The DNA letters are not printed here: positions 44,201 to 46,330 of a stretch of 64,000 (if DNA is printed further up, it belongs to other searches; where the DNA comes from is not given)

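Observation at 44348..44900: Seryl-tRNA synthetase carries a C-terminal GST-like extension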

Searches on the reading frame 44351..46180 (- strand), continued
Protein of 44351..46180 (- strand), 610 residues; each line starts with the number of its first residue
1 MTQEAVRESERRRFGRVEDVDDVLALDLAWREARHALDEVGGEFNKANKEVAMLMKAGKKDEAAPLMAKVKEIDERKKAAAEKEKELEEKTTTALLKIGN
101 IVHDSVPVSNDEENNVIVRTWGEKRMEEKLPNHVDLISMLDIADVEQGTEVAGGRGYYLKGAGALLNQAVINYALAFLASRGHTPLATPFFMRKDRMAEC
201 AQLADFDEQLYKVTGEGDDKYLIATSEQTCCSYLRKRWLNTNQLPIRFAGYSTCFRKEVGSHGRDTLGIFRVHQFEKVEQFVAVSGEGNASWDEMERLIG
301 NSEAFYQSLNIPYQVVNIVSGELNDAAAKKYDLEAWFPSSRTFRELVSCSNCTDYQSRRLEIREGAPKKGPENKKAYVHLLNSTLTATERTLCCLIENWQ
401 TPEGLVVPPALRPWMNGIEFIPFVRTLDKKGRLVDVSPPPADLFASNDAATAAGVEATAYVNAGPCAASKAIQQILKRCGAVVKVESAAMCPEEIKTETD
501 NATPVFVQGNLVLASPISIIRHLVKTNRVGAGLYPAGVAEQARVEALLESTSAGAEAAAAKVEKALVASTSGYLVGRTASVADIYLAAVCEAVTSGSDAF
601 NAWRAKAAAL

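Call 42: find_encoding_contigs(protein=P0007, flank=4000, max_places=2)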
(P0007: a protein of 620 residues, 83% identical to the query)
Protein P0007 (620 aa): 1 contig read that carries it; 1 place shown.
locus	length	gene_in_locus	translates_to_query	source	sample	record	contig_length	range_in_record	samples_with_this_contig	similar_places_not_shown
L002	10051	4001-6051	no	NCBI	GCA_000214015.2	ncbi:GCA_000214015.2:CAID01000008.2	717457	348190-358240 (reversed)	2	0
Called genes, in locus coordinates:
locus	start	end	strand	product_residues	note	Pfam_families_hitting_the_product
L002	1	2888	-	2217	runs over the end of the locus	PF00270:DEAD, PF04851:ResIII, PF23445:WHD_SNRNP200, PF02889:Sec63, PF00270:DEAD, PF04851:ResIII, PF00271:Helicase_C, PF23445:WHD_SNRNP200, +5 more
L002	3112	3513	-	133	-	-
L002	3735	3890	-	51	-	PF27930:TOM5_2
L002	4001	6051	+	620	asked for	PF02403:Seryl_tRNA_N, PF00587:tRNA-synt_2b, PF13410:GST_C_2 (faint)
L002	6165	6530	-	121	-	-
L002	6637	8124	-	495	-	-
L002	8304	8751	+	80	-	PF01197:Ribosomal_L31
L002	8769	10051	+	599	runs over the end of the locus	PF18741:MTES_1575 (faint), PF08373:RAP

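Call 43: find_encoding_contigs(protein=P0039, flank=4000, max_places=2)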
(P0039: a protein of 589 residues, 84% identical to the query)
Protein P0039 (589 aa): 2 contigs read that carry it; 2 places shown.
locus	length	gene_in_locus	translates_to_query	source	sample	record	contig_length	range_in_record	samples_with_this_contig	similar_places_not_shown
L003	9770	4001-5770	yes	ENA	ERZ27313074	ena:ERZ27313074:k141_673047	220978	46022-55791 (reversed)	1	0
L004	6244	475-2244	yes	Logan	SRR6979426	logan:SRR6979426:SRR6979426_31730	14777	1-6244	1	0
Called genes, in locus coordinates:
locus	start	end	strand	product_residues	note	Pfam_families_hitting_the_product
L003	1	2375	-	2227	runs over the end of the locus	PF00270:DEAD, PF04851:ResIII, PF23445:WHD_SNRNP200, PF02889:Sec63, PF00270:DEAD, PF04851:ResIII, PF00271:Helicase_C, PF23445:WHD_SNRNP200, +5 more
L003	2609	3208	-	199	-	-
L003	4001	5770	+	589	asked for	PF02403:Seryl_tRNA_N, PF00587:tRNA-synt_2b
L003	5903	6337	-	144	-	-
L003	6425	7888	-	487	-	-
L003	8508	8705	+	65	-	PF01197:Ribosomal_L31 (weak)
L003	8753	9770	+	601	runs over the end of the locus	PF08373:RAP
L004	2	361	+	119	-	?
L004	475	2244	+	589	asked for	PF02403:Seryl_tRNA_N, PF00587:tRNA-synt_2b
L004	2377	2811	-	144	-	-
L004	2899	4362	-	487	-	-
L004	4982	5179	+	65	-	PF01197:Ribosomal_L31 (weak)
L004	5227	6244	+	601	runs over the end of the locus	PF08373:RAP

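Call 44: find_encoding_contigs(protein=P0006, flank=4000, max_places=2)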
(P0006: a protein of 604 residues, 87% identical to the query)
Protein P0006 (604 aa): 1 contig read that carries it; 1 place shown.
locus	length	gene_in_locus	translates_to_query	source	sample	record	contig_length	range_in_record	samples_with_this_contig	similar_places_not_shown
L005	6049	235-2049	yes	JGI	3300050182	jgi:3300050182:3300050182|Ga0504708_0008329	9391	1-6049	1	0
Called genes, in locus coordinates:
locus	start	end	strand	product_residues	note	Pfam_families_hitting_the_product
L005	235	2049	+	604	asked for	PF02403:Seryl_tRNA_N, PF00587:tRNA-synt_2b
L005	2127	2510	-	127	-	-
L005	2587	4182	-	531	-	-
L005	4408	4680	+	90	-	PF01197:Ribosomal_L31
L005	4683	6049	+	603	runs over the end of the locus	PF08373:RAP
